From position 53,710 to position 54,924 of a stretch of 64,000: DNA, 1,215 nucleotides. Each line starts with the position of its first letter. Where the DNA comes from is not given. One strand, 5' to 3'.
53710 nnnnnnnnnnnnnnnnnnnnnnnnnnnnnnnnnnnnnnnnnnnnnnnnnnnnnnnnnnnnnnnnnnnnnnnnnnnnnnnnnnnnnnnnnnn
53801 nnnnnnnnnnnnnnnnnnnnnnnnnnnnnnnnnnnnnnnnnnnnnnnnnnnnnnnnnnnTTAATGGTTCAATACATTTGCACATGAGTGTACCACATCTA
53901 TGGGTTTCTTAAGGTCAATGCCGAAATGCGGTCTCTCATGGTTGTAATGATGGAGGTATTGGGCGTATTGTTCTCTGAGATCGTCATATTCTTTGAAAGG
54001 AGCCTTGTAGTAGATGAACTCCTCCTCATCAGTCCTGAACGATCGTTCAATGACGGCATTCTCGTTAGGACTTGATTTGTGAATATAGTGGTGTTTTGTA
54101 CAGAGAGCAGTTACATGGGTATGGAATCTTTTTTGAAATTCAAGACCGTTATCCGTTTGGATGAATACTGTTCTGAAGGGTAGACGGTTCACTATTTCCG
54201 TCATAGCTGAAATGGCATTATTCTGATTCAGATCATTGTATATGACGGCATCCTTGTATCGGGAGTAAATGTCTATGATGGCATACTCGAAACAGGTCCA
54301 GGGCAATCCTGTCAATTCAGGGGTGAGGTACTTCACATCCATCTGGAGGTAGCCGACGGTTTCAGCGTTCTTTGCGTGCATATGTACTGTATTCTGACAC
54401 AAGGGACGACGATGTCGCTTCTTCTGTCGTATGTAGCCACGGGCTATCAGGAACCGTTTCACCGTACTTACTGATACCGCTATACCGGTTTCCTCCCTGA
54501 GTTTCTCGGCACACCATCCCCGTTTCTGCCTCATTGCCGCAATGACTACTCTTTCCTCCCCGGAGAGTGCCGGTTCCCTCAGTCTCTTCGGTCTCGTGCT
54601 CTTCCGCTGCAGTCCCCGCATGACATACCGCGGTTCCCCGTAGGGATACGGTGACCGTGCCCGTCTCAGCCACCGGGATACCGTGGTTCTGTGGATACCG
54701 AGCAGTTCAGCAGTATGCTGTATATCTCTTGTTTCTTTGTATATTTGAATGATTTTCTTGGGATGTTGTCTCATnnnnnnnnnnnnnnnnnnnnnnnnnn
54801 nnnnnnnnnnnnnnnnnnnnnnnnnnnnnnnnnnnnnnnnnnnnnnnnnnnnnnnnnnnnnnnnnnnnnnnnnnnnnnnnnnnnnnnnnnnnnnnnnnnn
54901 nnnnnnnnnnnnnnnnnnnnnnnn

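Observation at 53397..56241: Insertion-sequence hotspot: two unrelated IS481-family elements interleaved with a pair of paralogous Cys/His-rich small genes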

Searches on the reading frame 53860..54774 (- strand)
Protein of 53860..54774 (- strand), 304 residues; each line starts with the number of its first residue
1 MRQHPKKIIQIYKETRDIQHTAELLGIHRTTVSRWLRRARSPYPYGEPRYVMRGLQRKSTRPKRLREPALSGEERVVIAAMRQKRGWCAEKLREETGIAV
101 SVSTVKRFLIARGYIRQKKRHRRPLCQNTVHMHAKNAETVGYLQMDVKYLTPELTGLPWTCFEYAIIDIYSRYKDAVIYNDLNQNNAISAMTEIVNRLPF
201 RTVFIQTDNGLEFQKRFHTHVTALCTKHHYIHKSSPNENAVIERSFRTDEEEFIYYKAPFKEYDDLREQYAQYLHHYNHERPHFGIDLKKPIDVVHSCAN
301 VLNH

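Call 6: search_protein_families(library=pfam, proteins=[window:53860-54774:-], max_evalue=0.1)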
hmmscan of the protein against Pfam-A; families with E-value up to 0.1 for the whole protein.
window:53860-54774:- (304 aa): 20 families
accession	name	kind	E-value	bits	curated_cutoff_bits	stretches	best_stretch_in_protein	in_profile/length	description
PF13683.12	rve_3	-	5e-14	52.2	26.5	1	226-289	3-65/67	Integrase core domain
PF13565.12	HTH_32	-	9e-06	26.6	33.7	1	31-109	1-73/73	Homeodomain-like domain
PF13551.12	HTH_29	-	1.8e-05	25.2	28.1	1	6-40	2-37/64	Winged helix-turn helix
PF13384.12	HTH_23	-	6.4e-05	23.1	24.6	1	18-38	20-40/50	Homeodomain-like domain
PF13518.12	HTH_28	-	6.6e-05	23.4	25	1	7-40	4-37/52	Helix-turn-helix domain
PF12728.13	HTH_17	-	0.00023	21.8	27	1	18-38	4-24/51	Helix-turn-helix domain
PF00356.27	LacI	-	0.00026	21.1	27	0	100-122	11-33/46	Bacterial regulatory proteins, lacI family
PF01381.28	HTH_3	-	0.00085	19.8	23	0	22-42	16-36/55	Helix-turn-helix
PF01498.24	HTH_Tnp_Tc3_2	-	0.00098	19.8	31.5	1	75-125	2-55/72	Transposase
PF08281.18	Sigma70_r4_2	-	0.0016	18.5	25.7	1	19-40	30-51/54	Sigma-70, region 4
PF13560.12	HTH_31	-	0.0025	18.5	27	0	21-42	20-42/64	Helix-turn-helix domain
PF13592.12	HTH_33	-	0.0025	17.8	25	1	90-122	12-44/60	Winged helix-turn helix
PF02954.25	HTH_8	-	0.0039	17.3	22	1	13-37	15-40/42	Bacterial regulatory protein, Fis family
PF13556.12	HTH_30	-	0.0051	17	27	1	14-40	11-37/59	PucR C-terminal helix-turn-helix domain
PF13936.12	HTH_38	-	0.0091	16.2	27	0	22-38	27-43/44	Helix-turn-helix domain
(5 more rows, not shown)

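Call 7: search_protein_families(library=ncbifam, proteins=[window:53860-54774:-], max_evalue=0.1)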
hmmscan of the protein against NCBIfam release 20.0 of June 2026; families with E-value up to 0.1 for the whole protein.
window:53860-54774:- (304 aa): 7 families
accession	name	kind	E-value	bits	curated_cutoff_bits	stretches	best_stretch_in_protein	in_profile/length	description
NF033577.2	transpos_IS481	equivalog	1.2e-46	159.5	224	1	8-294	5-283/284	IS481 family transposase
NF033516.0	transpos_IS3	equivalog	2.6e-22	79.6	160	1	7-293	92-367/369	IS3 family transposase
NF033546.1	transpos_IS21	equivalog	9.9e-11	41.7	160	2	12-136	5-114/294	IS21 family transposase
NF033545.0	transpos_IS630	equivalog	1e-10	41.6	100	1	7-129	4-124/299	IS630 family transposase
NF033594.2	transpos_ISNCY_2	equivalog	3.7e-05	23.1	250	1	10-146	5-133/368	ISNCY family transposase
TIGR02937.1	sigma70-ECF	superfamily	0.01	15.5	42.9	1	8-40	125-158/165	sigma-70 family RNA polymerase sigma factor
TIGR01764.1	excise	domain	0.014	15.7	28.8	1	22-43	8-29/49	excisionase family DNA-binding protein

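Call 55: find_encoding_contigs(protein=window:53860-54774:-, flank=4000, max_places=10)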
Protein window:53860-54774:- (304 aa): 1 contig read that carries it; 1 place shown.
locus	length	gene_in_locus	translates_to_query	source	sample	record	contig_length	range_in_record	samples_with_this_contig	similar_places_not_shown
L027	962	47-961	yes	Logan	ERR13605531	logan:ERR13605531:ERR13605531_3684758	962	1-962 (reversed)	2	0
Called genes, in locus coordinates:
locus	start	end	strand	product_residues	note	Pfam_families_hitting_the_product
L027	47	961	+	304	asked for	PF13551:HTH_29 (faint), PF13565:HTH_32 (faint), PF13683:rve_3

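Call 61: list_cluster_members(proteins=[window:53860-54774:-, window:55225-56241:+, P0001, window:59019-60722:-])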
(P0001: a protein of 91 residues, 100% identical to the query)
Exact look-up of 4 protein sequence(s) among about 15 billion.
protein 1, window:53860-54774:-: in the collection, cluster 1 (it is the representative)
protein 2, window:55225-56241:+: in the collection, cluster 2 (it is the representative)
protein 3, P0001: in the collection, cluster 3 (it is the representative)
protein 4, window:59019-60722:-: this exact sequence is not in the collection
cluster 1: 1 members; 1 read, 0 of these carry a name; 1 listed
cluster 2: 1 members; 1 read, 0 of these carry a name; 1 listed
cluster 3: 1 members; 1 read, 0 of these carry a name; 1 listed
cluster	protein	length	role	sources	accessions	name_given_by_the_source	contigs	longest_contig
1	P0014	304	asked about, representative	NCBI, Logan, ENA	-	-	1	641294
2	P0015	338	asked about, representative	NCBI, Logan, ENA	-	-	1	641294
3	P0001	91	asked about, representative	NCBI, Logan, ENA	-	-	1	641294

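Call 80: search_dna_similar(query=window:53860-54774:-, collection=plasmids, mode=protein, max_rows=8)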
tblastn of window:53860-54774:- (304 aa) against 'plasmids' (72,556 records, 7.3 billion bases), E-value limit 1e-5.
Records with a match: 2003; places in all: 2181; records where one place covers at least 80% of the query: 281.
Best place of each record, by identity: <60% 2003.
By first word of the organism name: Klebsiella 1451; Escherichia 189; Salmonella 118; Enterobacter 57; Piscirickettsia 35; Rhizobium 18; Serratia 13; Raoultella 12; Acinetobacter 11; Alteromonas 7; and 44 more.
By predicted mobility (MOB-suite, as given by PLSDB): conjugative 1506; non-mobilizable 373; mobilizable 124.
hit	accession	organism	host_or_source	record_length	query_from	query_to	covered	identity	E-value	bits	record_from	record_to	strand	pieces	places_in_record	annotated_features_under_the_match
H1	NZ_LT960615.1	Hartmannibacter diazotrophicus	-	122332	7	295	95%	31.0%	2e-23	107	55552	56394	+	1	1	IS481 family transposase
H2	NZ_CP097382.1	Providencia stuartii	Homo sapiens,sputum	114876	4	295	96%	30.6%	3e-21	101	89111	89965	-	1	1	IS481 family transposase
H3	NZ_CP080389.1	Agrobacterium cucumeris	Cucumber,pure bacterial ...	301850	7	295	95%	30.2%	1e-23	108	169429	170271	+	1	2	IS481 family transposase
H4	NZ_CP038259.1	Acinetobacter baumannii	Homo sapiens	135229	4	293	95%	29.8%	3e-22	104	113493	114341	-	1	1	IS481 family transposase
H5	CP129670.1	Agrobacterium tumefaciens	Metal working fluids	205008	4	295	96%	29.1%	9e-24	108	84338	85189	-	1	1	IS481 family transposase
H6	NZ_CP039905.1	Agrobacterium tumefaciens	-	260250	4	295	96%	28.8%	5e-24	109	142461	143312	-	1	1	IS481 family transposase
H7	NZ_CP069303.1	Shinella sp. PSBB067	monoisolate,Minnesota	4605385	4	295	96%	28.8%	4e-23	106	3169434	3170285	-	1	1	none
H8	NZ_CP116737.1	Agrobacterium pusense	-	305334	4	295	96%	28.5%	4e-23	106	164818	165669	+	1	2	IS481 family transposase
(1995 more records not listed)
